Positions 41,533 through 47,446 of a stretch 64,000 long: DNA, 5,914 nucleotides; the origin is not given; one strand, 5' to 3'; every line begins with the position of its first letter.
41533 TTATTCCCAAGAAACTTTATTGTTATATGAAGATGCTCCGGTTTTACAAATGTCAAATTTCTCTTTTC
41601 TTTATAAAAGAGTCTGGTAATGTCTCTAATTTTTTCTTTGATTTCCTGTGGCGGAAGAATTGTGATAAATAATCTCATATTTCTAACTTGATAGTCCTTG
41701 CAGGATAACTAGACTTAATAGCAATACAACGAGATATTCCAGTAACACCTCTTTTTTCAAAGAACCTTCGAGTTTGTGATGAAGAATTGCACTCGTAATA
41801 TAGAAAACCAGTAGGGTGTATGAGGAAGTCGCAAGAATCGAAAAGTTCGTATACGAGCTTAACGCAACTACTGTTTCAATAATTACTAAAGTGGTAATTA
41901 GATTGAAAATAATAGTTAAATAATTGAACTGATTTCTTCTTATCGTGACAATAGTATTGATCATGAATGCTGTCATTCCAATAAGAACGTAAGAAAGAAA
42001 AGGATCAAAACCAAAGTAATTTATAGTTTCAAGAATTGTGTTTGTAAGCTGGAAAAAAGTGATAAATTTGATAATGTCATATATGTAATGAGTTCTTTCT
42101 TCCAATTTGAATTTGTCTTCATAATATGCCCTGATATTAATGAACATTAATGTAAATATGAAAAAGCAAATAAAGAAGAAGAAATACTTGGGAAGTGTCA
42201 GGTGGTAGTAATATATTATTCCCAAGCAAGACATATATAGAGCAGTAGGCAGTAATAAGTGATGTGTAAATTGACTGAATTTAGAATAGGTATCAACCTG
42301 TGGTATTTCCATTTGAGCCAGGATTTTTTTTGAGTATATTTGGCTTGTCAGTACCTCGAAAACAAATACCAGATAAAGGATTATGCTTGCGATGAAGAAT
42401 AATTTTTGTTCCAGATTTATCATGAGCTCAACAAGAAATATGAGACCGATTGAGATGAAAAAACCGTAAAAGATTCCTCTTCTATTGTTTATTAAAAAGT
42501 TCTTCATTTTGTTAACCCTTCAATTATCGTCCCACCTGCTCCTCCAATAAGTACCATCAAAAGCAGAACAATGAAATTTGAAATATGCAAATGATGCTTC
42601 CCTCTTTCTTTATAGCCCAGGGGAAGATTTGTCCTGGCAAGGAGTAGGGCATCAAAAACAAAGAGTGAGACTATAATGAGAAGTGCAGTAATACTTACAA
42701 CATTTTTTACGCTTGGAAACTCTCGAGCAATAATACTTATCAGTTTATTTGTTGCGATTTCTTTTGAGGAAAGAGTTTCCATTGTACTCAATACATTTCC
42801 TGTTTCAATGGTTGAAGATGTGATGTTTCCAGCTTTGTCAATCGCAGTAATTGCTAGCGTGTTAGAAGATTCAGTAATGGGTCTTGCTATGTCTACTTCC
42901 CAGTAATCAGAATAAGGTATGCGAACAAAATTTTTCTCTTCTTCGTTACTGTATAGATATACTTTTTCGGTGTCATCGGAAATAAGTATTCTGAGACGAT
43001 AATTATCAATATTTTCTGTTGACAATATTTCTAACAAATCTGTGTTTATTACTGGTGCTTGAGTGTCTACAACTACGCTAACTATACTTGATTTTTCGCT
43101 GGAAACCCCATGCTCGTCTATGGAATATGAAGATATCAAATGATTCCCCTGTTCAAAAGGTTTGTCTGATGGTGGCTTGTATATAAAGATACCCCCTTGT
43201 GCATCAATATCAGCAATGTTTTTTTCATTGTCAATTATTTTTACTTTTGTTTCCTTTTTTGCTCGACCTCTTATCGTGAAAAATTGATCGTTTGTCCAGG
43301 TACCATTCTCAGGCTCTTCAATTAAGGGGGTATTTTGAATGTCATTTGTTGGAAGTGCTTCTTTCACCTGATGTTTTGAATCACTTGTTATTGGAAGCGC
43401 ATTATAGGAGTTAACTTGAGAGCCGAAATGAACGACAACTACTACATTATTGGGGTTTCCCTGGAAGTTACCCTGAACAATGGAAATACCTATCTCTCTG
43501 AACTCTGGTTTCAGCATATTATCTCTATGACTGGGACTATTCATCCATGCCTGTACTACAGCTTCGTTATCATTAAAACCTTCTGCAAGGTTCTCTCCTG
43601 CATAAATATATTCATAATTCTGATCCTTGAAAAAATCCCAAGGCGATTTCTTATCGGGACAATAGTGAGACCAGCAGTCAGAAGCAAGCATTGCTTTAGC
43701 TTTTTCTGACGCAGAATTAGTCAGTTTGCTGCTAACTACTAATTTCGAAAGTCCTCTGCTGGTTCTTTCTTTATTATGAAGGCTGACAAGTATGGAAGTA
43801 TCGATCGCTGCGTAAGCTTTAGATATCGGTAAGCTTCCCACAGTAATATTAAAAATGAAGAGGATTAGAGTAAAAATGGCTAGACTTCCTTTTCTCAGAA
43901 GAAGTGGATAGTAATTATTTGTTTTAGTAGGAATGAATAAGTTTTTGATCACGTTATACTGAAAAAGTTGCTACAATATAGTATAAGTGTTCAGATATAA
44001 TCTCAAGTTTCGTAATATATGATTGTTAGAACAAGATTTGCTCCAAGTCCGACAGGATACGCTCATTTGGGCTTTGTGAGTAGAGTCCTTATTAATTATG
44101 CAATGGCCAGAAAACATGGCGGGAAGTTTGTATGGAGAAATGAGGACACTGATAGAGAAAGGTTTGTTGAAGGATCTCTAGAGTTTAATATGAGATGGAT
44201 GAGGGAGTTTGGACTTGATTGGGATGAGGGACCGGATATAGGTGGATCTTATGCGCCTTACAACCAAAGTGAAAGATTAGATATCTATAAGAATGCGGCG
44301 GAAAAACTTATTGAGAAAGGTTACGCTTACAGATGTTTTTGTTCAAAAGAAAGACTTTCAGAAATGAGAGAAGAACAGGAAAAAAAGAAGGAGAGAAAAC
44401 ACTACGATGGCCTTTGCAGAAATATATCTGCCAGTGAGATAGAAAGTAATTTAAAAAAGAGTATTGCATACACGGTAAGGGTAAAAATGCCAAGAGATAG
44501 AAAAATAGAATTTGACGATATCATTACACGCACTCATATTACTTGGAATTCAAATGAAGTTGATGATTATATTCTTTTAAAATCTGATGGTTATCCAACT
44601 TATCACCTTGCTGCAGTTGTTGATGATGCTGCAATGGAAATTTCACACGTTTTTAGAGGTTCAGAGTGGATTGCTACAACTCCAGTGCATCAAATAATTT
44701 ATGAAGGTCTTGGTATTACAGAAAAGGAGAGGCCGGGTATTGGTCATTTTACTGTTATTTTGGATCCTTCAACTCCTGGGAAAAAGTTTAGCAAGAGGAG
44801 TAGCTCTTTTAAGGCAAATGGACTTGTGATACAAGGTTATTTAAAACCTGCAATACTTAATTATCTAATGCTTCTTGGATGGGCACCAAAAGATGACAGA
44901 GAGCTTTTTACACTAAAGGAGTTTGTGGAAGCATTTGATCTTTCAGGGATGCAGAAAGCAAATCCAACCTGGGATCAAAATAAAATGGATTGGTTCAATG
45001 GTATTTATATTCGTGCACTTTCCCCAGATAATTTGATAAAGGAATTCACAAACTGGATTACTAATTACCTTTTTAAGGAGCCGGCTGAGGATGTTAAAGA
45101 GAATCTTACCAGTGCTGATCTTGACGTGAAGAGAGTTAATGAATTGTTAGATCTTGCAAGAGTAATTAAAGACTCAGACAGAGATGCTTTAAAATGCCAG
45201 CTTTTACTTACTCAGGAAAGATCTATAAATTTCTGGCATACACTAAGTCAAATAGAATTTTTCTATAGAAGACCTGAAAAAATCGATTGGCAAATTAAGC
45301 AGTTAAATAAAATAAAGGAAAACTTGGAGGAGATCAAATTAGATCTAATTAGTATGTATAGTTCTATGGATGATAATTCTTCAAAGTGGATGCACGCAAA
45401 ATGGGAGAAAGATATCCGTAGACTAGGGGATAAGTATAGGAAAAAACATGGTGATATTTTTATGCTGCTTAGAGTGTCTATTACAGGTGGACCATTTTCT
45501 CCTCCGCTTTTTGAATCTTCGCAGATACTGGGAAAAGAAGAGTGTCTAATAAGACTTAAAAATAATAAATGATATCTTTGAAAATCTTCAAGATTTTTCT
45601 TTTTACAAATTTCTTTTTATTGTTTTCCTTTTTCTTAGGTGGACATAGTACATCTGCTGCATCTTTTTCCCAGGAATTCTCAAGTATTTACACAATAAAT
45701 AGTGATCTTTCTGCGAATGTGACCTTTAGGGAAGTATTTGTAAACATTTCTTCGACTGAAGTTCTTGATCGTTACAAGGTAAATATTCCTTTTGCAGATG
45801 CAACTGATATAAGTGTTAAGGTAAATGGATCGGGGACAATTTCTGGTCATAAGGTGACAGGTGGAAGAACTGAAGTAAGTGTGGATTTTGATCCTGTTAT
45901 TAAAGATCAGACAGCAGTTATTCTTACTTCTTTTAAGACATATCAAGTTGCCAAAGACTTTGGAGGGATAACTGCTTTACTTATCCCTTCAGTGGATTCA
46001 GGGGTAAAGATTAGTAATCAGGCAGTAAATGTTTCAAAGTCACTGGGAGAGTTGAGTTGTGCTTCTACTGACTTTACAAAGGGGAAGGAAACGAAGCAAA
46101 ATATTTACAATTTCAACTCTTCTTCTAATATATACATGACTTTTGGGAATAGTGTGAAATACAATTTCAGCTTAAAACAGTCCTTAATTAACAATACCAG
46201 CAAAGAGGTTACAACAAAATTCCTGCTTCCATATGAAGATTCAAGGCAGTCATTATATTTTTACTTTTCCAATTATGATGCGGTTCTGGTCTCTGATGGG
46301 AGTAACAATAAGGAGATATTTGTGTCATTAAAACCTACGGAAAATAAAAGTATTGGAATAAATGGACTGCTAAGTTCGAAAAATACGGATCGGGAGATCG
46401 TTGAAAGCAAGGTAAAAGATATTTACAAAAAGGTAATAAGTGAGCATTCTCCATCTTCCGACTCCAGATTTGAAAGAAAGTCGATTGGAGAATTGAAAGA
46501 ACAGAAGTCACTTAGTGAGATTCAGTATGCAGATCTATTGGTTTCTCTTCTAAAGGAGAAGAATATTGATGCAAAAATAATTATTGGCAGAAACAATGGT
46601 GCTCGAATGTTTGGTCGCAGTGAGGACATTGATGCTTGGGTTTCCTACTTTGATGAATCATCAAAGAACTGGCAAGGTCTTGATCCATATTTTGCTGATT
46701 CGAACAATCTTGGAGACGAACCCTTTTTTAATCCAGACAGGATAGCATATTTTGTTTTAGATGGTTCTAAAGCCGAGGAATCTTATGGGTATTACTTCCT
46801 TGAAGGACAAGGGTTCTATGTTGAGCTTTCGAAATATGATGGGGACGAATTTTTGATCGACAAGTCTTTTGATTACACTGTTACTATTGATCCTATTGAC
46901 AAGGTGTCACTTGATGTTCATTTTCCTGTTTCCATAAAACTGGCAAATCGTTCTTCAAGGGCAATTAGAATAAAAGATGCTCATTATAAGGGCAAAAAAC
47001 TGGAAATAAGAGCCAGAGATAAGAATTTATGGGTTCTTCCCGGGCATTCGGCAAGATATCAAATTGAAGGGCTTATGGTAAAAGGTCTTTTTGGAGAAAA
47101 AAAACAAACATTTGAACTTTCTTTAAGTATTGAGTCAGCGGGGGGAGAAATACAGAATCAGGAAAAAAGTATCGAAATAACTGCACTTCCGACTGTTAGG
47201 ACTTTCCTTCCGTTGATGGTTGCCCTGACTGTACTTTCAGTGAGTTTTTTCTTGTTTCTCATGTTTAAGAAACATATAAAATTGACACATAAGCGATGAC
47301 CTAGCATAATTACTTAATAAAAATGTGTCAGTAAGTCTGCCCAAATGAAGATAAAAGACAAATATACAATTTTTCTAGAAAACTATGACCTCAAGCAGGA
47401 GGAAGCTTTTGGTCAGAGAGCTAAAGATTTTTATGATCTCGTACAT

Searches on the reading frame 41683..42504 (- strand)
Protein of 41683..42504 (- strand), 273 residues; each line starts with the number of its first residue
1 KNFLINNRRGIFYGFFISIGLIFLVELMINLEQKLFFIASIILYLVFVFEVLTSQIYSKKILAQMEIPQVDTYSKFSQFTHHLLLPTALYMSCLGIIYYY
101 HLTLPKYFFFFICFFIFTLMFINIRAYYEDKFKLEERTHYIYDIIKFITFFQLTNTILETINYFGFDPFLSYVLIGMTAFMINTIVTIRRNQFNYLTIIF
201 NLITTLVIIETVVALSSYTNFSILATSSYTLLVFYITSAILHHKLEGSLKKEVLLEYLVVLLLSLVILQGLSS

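Call 8: search_protein_families(library=pfam, proteins=[window:41683-42504:-], max_evalue=0.001)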
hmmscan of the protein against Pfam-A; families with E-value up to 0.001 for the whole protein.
window:41683-42504:- (273 aa): 1 family
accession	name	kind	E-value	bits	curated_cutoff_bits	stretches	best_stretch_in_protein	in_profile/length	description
PF18900.5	DUF5656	-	0.00055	19.8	23.3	1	167-268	139-239/242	Protein of unknown function (DUF5656)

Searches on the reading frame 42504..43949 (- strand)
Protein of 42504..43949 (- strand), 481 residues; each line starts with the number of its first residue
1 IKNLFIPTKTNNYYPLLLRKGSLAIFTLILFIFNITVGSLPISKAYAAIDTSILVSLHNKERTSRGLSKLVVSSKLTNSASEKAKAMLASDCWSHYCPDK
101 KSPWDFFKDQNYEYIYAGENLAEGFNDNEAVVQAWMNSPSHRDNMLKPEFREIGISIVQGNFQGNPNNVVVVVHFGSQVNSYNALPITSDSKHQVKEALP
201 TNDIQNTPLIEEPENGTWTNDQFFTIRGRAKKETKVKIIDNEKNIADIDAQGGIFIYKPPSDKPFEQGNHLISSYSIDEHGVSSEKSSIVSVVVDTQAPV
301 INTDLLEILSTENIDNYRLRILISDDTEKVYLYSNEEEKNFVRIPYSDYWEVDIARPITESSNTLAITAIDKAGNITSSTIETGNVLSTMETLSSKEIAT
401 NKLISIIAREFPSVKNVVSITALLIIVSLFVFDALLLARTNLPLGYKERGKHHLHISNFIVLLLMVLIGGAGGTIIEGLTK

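Call 8: search_protein_families(library=pfam, proteins=[window:42504-43949:-], max_evalue=0.001)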
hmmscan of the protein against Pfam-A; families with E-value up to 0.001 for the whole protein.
window:42504-43949:- (481 aa): 2 families
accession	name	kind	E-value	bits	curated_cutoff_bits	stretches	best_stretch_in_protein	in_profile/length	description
PF00188.32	CAP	-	5.4e-20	72.8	21.1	1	56-173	2-115/117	Cysteine-rich secretory protein family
PF19077.6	Big_13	-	9.1e-07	29.8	27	0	324-380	37-94/102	Bacterial Ig-like domain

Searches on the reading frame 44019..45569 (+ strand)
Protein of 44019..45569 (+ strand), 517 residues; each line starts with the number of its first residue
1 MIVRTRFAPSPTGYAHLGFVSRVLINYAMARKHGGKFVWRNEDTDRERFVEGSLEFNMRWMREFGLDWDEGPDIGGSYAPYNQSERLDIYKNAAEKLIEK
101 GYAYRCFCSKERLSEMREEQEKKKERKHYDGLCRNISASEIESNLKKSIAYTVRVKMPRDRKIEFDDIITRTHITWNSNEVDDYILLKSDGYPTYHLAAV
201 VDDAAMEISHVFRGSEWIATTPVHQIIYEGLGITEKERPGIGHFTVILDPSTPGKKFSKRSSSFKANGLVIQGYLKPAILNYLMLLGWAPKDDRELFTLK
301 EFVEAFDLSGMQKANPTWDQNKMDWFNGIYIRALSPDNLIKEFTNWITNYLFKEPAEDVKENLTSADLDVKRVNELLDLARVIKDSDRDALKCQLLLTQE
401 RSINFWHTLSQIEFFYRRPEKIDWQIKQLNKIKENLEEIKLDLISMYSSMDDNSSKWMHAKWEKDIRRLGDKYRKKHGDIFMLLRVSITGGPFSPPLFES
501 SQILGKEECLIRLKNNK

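Call 8: search_protein_families(library=pfam, proteins=[window:44019-45569:+], max_evalue=0.001)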
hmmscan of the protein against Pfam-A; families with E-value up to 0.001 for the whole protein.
window:44019-45569:+ (517 aa): 2 families
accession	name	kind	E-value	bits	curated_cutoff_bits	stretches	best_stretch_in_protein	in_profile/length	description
PF00749.27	tRNA-synt_1c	-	2.7e-85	286.5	23.4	1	3-325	2-314/314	tRNA synthetases class I (E and Q), catalytic domain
PF19269.4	Anticodon_2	-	6.7e-16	59.4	23.6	1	376-515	2-139/141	Anticodon binding domain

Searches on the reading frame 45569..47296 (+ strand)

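Call 9: search_protein_families(library=pfam, proteins=[window:45569-47296:+], max_evalue=0.001)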
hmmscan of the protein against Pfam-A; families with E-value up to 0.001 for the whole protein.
window:45569-47296:+ (576 aa): 1 family
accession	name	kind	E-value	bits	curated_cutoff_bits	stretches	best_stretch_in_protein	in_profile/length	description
PF01841.26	Transglut_core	-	0.0003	21.5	23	1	277-373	15-108/108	Transglutaminase-like superfamily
